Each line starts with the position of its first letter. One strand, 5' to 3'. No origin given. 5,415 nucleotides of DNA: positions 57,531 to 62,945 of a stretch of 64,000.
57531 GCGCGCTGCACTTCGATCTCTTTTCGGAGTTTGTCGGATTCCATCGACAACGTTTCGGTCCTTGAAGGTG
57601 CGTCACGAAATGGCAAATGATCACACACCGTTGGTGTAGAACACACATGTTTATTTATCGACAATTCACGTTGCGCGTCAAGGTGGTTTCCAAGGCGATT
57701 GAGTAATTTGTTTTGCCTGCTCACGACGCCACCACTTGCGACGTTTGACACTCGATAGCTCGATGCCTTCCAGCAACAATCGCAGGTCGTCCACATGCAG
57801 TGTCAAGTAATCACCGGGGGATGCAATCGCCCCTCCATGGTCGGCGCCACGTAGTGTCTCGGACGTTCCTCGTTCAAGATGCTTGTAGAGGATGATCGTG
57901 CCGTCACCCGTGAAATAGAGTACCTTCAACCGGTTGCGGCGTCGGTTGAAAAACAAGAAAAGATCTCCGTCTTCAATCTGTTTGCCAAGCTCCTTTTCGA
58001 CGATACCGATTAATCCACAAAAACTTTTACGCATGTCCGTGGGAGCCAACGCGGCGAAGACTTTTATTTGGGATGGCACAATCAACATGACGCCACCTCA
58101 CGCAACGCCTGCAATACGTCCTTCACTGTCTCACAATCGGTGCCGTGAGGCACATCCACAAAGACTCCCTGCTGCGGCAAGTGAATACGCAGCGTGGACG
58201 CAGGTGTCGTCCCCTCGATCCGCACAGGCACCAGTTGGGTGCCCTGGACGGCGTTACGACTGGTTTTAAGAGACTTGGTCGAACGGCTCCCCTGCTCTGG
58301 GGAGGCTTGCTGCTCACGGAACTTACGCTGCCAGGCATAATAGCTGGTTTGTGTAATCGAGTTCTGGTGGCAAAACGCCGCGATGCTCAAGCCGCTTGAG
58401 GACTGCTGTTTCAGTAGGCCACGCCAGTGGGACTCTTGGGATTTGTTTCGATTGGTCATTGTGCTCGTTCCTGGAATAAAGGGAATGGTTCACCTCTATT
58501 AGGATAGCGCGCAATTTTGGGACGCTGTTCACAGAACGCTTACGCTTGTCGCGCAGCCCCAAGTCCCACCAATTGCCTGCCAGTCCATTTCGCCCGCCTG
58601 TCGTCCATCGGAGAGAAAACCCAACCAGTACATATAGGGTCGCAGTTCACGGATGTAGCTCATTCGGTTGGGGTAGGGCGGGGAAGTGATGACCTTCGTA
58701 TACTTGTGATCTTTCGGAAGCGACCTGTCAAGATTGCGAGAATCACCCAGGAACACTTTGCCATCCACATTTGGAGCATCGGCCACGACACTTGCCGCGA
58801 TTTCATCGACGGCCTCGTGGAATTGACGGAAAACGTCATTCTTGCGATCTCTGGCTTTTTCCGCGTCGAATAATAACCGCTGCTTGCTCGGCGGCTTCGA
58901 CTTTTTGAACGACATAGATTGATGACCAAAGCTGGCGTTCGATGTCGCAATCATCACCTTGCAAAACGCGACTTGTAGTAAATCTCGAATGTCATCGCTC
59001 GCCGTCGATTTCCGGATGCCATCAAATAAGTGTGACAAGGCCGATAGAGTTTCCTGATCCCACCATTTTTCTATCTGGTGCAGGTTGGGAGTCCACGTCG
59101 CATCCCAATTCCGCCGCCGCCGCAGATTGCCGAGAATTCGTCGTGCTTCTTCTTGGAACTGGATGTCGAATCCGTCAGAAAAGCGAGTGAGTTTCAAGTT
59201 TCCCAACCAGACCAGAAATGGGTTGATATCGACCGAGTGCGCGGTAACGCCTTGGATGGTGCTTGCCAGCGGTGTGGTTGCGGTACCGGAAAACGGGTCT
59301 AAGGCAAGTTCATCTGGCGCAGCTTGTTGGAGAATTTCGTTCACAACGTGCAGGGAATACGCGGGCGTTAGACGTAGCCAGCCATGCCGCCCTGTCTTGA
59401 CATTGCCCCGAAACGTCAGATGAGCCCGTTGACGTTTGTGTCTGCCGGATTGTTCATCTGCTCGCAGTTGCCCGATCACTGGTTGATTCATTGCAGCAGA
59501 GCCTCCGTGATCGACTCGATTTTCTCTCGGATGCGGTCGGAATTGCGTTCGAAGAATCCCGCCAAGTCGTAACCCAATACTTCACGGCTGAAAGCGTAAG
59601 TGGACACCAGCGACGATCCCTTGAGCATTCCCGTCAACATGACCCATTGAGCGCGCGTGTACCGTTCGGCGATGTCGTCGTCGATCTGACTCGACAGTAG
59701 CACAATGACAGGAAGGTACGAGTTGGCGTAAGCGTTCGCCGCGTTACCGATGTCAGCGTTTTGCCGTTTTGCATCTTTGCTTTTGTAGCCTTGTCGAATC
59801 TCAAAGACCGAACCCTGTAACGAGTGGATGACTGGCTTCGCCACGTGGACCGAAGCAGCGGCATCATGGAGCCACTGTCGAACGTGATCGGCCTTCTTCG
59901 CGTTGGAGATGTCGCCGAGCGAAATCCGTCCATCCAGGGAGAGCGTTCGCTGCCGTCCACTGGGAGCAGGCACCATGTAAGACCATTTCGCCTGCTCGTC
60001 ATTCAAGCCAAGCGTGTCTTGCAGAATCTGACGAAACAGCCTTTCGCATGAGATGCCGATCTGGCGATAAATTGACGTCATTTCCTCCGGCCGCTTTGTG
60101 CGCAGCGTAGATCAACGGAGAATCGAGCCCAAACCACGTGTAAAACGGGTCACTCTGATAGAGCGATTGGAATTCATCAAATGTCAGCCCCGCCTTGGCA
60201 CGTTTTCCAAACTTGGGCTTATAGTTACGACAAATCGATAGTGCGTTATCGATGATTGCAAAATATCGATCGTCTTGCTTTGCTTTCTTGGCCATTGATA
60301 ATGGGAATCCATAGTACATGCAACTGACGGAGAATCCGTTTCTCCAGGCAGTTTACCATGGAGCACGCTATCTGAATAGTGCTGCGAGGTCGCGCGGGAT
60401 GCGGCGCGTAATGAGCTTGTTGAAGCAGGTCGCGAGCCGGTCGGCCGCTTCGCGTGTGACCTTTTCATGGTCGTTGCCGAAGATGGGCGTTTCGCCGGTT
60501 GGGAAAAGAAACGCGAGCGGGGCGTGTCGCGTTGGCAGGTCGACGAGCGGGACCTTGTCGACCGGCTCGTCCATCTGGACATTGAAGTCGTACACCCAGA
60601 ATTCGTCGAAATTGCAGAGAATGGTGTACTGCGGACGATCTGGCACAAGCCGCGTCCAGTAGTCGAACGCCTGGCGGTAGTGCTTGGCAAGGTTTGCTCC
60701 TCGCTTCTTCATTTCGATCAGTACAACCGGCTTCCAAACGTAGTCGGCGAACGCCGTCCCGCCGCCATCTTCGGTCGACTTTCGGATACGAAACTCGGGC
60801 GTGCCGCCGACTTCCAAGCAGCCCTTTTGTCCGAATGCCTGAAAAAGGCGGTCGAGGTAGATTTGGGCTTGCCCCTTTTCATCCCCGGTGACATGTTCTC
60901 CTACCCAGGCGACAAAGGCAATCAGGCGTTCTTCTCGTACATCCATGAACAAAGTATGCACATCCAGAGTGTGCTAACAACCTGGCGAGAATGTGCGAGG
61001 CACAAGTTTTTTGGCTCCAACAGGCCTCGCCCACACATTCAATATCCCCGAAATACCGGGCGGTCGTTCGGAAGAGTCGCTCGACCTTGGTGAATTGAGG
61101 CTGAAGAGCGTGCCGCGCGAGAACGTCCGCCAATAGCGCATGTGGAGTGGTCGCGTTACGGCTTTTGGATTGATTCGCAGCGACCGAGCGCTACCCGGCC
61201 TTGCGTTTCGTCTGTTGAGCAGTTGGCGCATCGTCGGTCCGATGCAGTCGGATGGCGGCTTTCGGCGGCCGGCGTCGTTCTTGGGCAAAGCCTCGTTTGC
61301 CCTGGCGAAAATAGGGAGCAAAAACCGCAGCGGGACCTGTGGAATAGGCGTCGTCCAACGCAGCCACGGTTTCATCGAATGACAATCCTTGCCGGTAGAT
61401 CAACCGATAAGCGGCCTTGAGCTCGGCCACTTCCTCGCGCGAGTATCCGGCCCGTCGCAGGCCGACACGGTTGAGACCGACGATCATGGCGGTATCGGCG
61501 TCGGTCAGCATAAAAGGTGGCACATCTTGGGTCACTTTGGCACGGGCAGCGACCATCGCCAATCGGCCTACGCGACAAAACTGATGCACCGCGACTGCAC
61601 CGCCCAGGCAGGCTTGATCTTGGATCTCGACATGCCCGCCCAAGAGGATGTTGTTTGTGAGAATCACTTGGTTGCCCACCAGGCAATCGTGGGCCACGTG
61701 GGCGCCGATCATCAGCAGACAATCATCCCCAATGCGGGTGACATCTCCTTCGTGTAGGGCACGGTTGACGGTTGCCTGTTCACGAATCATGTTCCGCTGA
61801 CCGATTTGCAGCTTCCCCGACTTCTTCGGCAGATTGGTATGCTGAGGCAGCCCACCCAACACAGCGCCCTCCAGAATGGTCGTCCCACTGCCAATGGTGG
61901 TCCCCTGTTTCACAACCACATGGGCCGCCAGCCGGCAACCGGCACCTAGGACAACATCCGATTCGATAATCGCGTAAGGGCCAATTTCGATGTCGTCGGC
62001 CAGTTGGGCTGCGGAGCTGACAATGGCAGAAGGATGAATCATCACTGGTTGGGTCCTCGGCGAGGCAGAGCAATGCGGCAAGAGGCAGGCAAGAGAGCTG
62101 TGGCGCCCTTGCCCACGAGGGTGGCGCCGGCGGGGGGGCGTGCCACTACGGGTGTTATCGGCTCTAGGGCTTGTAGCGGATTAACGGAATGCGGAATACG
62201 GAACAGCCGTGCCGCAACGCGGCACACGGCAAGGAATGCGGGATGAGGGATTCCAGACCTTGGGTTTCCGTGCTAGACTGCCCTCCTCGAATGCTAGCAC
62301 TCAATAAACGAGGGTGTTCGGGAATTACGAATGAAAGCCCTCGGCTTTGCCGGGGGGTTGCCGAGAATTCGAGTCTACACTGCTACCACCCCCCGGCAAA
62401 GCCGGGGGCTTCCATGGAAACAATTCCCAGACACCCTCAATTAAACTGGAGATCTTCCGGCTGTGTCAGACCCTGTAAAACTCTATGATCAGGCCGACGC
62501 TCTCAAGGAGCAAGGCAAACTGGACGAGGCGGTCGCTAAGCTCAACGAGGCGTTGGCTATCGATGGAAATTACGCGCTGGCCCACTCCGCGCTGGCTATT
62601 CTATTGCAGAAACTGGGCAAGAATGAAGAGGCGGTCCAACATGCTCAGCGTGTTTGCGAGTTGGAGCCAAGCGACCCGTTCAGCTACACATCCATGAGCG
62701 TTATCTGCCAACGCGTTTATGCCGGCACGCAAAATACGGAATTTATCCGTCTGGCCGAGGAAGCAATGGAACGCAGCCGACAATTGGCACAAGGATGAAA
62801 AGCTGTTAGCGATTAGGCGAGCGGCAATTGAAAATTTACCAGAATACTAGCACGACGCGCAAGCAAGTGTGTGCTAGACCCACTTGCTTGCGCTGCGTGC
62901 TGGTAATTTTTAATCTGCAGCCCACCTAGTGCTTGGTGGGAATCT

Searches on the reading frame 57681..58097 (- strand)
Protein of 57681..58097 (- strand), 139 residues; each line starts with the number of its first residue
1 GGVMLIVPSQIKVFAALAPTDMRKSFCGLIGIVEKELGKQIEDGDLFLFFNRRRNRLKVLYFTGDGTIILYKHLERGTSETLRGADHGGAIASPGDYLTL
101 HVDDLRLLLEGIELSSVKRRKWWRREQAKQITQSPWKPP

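Call 25: search_protein_families(library=pfam, proteins=[window:57681-58097:-], max_evalue=0.01)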
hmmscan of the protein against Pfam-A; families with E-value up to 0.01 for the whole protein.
window:57681-58097:- (139 aa): 1 family
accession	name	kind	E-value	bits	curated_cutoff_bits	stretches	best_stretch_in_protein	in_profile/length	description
PF05717.18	TnpB_IS66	-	4.4e-22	78.3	26.6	1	12-118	2-100/101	IS66 Orf2 like protein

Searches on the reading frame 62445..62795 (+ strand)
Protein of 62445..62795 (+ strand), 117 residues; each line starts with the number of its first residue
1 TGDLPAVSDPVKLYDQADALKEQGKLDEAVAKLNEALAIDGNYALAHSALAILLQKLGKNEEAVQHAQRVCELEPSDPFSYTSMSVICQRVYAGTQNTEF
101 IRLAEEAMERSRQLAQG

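Call 25: search_protein_families(library=pfam, proteins=[window:62445-62795:+], max_evalue=0.01)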
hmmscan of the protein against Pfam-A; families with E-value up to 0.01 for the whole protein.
window:62445-62795:+ (117 aa): 15 families
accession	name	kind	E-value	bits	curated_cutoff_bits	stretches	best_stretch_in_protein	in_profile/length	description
PF13414.12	TPR_11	-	4.2e-14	52.4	26.8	1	18-58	2-42/42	TPR repeat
PF07719.23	TPR_2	-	8.7e-12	44.6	27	2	44-77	1-34/34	Tetratricopeptide repeat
PF00515.34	TPR_1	-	4.3e-10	39.4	27.8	1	44-77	1-34/34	Tetratricopeptide repeat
PF13431.12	TPR_17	-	1.1e-09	38.2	24.4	1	34-65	3-34/34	Tetratricopeptide repeat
PF14559.12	TPR_19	-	1.3e-07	32.3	25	1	22-76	3-57/68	Tetratricopeptide repeat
PF13428.12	TPR_14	-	2.2e-07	31.3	23.5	1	14-52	5-43/44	Tetratricopeptide repeat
PF13432.12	TPR_16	-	6.2e-07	30.2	32.7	1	14-78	1-65/65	Tetratricopeptide repeat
PF13424.12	TPR_12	-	2.9e-06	27.8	30.1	1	14-73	7-74/77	Tetratricopeptide repeat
PF13181.12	TPR_8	-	3.5e-06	27.2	25.7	0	49-76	6-33/34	Tetratricopeptide repeat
PF13176.12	TPR_7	-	1.2e-05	25.4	27.9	0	46-74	1-29/36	Tetratricopeptide repeat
PF13174.12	TPR_6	-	1.8e-05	25.5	26.3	0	13-37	3-27/33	Tetratricopeptide repeat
PF07721.20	TPR_4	-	2.3e-05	25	27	0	44-69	1-26/26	Tetratricopeptide repeat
PF13374.12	TPR_10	-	0.00017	21.9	27.5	0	49-72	7-30/42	Tetratricopeptide repeat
PF24575.1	TPR_Slam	-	0.0042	17.9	35.2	0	13-65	50-102/104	Surface lipoprotein assembly modifier, N-terminal TPR repeats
PF12968.13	DUF3856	-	0.0092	16.4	27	0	32-69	43-80/143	Domain of Unknown Function (DUF3856)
